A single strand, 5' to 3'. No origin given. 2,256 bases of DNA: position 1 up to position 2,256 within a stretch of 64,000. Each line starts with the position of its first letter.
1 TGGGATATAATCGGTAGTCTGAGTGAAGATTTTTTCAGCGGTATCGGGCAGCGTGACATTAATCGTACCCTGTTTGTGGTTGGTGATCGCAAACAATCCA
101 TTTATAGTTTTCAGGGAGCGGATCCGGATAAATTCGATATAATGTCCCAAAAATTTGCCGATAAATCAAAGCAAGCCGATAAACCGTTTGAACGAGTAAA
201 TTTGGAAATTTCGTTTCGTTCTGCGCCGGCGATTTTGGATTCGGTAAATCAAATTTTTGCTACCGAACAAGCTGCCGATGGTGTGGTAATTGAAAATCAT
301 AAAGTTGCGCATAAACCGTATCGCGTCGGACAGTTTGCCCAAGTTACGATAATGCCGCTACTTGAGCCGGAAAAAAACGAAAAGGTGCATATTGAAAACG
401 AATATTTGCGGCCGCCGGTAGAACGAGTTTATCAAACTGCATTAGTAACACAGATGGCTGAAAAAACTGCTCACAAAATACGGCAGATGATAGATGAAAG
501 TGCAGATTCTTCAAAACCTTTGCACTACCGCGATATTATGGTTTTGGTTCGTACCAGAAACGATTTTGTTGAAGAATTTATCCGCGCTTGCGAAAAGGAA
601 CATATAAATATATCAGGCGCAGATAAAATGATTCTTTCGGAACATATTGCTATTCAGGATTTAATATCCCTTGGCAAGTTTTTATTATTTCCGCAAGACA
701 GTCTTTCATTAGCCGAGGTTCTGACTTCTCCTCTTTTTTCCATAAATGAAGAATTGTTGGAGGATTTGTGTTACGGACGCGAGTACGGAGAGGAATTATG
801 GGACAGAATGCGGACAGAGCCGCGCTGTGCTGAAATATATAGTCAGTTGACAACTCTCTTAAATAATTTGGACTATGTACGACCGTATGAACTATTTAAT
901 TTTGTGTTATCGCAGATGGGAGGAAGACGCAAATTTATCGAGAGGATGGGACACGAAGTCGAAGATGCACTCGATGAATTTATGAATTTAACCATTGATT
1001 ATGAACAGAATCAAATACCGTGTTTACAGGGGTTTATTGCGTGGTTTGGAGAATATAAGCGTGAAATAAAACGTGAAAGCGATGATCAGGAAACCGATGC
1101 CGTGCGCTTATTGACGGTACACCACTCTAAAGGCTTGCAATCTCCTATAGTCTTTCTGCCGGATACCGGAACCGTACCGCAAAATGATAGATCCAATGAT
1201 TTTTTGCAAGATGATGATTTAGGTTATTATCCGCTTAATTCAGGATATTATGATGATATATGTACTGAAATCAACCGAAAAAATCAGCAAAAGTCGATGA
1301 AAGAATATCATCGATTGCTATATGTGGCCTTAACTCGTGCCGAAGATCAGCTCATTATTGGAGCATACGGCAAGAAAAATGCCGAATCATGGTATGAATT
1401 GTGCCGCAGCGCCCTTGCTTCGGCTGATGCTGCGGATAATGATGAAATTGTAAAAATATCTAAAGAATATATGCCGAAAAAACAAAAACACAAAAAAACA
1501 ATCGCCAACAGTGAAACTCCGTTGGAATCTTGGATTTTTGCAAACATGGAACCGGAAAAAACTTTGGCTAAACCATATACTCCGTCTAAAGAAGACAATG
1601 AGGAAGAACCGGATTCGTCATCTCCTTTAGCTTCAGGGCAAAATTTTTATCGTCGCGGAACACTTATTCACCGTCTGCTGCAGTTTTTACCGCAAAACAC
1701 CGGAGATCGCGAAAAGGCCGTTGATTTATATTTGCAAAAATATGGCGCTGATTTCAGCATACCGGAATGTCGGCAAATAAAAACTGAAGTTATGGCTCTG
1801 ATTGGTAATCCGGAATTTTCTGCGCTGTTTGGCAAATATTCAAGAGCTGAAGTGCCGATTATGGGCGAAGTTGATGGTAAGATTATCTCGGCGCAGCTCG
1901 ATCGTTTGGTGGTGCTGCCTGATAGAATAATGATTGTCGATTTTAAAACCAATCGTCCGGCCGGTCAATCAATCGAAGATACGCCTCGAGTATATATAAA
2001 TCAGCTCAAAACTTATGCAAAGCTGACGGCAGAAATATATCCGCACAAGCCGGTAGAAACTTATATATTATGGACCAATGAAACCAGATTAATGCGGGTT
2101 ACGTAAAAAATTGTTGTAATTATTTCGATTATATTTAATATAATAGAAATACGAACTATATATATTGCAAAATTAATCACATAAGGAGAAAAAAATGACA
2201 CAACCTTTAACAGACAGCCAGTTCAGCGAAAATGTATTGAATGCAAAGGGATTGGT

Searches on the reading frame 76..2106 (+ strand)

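Call 12: search_protein_families(library=ncbifam, proteins=[window:76-2106:+], max_evalue=0.00001)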
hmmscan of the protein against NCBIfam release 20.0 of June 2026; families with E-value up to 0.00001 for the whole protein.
window:76-2106:+ (676 aa): 12 families
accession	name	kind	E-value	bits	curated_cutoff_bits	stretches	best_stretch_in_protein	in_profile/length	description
TIGR02784.1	addA_alphas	equivalog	1.2e-181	606.7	860.75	1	2-675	434-1138/1138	double-strand break repair helicase AddA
TIGR02785.1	addA_Gpos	equivalog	1.9e-42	145.3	707.65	1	1-445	423-893/1234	helicase-exonuclease AddAB subunit AddA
TIGR00609.1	recB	equivalog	1.3e-41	142.8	696.05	1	1-457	405-843/1175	exodeoxyribonuclease V subunit beta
NF010485.0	PRK13909.1-2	equivalog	4e-35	121.3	650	1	1-671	372-905/909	RecB-like helicase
NF010487.0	PRK13909.1-4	equivalog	2.4e-24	85.6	759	2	330-667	598-914/924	RecB-like helicase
TIGR01073.1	pcrA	equivalog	1.1e-19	70.3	911.2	1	132-369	326-577/725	DNA helicase PcrA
NF008128.0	PRK10876.1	equivalog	3.6e-18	64.7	1697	1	1-425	411-812/1181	exodeoxyribonuclease V subunit beta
TIGR01074.1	rep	equivalog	1.4e-11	43.4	951.45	0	280-361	490-570/668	DNA helicase Rep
NF010484.0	PRK13909.1-1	equivalog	2.6e-11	42.1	1074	0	339-436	633-736/945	RecB-like helicase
TIGR01075.1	uvrD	equivalog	4.8e-11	41.7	1144.45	0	185-361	375-567/715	DNA helicase II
NF008743.0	PRK11773.1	equivalog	4.3e-10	38.6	965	0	1-65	245-301/720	DNA helicase II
NF008172.0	PRK10919.1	equivalog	9.8e-09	34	1168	0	2-63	240-293/673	DNA helicase Rep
